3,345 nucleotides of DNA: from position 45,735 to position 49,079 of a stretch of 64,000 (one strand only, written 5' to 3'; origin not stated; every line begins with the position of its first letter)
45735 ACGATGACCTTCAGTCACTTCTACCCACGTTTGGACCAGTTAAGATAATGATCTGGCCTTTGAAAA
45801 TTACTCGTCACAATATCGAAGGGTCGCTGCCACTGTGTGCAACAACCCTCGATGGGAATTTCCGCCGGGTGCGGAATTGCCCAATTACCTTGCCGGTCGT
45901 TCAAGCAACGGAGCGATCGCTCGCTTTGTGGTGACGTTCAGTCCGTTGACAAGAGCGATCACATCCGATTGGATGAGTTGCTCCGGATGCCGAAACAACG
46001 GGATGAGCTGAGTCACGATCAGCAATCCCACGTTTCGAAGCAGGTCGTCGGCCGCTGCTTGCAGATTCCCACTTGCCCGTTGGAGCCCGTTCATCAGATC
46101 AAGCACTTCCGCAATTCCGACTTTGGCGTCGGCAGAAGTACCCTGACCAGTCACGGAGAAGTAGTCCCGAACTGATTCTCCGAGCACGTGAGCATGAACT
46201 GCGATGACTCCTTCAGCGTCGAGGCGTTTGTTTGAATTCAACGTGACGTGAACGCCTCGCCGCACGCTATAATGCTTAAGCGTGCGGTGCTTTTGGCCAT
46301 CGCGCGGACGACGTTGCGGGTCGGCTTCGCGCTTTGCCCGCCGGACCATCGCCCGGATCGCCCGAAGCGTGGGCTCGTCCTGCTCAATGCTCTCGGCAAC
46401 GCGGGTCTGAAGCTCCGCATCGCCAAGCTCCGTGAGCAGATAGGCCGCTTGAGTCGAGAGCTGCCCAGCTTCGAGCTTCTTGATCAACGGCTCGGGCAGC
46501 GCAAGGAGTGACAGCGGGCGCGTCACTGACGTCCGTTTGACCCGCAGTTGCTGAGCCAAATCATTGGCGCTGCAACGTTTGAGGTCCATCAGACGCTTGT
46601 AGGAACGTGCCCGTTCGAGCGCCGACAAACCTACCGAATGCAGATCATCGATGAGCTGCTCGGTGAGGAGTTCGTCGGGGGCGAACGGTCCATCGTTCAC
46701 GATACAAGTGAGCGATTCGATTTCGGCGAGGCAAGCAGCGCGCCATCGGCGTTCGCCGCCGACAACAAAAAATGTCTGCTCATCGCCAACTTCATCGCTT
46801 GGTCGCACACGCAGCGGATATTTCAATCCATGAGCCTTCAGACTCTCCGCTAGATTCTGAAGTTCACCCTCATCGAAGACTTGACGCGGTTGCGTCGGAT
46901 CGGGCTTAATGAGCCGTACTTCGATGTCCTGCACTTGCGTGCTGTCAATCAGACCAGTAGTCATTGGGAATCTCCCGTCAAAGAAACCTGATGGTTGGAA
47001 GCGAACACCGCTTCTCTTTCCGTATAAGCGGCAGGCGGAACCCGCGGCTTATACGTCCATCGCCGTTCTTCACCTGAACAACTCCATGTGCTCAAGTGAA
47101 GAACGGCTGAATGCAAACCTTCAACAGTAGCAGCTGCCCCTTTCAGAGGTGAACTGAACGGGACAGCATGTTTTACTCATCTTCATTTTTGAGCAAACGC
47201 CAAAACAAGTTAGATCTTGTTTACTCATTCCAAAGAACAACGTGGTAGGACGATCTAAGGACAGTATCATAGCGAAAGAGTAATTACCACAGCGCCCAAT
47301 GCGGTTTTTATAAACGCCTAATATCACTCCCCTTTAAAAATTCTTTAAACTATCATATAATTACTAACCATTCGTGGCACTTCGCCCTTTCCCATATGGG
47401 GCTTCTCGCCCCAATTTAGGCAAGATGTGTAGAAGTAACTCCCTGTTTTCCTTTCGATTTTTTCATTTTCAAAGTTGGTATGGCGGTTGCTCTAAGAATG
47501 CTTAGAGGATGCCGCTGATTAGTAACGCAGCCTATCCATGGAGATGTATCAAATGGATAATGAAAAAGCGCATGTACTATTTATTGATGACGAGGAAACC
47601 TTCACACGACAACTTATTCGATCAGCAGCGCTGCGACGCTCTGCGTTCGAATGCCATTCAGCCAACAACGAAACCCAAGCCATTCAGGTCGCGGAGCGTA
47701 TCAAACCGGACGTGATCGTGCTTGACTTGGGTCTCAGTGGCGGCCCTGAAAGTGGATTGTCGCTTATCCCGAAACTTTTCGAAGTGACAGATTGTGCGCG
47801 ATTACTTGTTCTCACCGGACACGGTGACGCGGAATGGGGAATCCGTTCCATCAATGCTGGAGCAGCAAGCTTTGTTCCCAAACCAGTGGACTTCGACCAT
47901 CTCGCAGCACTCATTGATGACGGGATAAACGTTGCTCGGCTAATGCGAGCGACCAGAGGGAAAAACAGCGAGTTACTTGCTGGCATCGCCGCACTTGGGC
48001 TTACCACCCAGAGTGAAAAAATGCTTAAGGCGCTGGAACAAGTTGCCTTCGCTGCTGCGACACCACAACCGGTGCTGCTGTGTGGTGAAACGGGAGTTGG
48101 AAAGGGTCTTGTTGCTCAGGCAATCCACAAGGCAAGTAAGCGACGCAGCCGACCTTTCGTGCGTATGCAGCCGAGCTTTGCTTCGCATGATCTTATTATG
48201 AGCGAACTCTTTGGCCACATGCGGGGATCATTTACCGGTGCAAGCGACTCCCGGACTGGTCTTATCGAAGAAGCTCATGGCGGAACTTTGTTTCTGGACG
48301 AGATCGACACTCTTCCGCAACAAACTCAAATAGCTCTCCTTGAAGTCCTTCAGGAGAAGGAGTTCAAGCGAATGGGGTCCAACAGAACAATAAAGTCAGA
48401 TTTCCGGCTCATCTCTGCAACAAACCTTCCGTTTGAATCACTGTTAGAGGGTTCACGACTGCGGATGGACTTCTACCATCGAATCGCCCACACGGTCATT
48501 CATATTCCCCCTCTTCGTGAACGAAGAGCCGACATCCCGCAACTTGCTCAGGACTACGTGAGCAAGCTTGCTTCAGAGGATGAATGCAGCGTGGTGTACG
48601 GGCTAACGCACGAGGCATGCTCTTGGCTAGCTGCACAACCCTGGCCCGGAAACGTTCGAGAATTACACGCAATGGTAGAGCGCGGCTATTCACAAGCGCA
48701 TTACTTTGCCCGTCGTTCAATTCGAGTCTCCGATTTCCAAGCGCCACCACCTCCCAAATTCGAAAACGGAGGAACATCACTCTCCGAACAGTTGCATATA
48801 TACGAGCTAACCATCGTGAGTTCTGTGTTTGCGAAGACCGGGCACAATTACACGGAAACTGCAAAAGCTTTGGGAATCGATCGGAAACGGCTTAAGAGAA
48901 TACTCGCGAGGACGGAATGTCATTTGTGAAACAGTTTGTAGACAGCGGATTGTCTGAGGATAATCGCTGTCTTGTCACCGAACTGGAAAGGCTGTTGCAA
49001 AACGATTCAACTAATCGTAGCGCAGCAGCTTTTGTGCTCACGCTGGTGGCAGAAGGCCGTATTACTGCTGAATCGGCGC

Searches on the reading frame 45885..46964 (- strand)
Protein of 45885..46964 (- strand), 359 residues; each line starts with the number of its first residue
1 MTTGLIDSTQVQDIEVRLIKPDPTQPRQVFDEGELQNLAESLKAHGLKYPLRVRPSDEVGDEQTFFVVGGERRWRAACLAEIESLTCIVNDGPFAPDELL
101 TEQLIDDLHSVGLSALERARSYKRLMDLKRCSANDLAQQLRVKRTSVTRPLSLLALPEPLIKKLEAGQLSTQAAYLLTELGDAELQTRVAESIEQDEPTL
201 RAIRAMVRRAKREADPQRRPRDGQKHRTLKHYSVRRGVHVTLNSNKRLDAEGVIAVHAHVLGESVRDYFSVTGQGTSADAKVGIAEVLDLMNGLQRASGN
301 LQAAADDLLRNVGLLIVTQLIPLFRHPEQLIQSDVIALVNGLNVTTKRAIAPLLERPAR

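Call 7: search_protein_families(library=pfam, proteins=[window:45885-46964:-], max_evalue=0.001)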
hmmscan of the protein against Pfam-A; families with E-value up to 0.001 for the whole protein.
window:45885-46964:- (359 aa): 2 families
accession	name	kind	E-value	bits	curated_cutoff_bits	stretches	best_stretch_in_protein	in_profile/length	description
PF02195.25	ParB_N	-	7.2e-18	64.9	26.3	1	10-108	2-94/95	ParB N-terminal domain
PF17762.8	HTH_ParB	-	1.3e-15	57.9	22.6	1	113-211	3-101/102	ParB HTH domain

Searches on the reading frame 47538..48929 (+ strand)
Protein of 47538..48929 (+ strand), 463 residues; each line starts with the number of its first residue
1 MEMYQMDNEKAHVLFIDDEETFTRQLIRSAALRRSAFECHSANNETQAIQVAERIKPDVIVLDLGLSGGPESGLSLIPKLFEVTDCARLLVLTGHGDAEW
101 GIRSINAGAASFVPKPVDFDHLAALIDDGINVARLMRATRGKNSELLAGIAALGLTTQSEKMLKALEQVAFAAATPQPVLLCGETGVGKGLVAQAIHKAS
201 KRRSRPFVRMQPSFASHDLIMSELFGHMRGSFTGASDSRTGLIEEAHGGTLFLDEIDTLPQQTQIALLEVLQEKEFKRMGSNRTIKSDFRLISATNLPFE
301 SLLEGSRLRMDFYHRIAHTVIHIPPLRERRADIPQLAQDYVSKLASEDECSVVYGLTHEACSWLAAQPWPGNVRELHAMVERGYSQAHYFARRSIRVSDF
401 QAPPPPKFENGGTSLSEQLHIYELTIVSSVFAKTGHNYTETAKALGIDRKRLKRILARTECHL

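Call 7: search_protein_families(library=pfam, proteins=[window:47538-48929:+], max_evalue=0.001)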
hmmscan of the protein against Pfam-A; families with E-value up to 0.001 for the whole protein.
window:47538-48929:+ (463 aa): 9 families
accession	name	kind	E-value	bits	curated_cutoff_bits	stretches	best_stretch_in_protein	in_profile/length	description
PF00158.32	Sigma54_activat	-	1.5e-55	187.8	20.2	1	156-321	2-167/168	Sigma-54 interaction domain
PF14532.12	Sigma54_activ_2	-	1.3e-19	71.2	25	1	154-326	2-138/138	Sigma-54 interaction domain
PF00072.30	Response_reg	-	2.9e-15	56.8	30.2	1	13-126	1-110/111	Response regulator receiver domain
PF25601.1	AAA_lid_14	-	2.7e-14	53.2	27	1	327-387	1-60/87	AAA+ ATPase lid domain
PF07728.20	AAA_5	-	2.4e-10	41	22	1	178-299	1-125/139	AAA domain (dynein-related subfamily)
PF00004.35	AAA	-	1.6e-08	35.5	21.2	1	179-311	1-124/131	ATPase family associated with various cellular activities (AAA)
PF01078.27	Mg_chelatase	-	2.1e-07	31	20.3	1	167-297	13-158/207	Magnesium chelatase, subunit ChlI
PF07726.17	AAA_3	-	7.1e-06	26.4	27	1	179-300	2-114/131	ATPase family associated with various cellular activities (AAA)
PF07724.20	AAA_2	-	5.9e-05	23.6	27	1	179-289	6-116/166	AAA domain (Cdc48 subfamily)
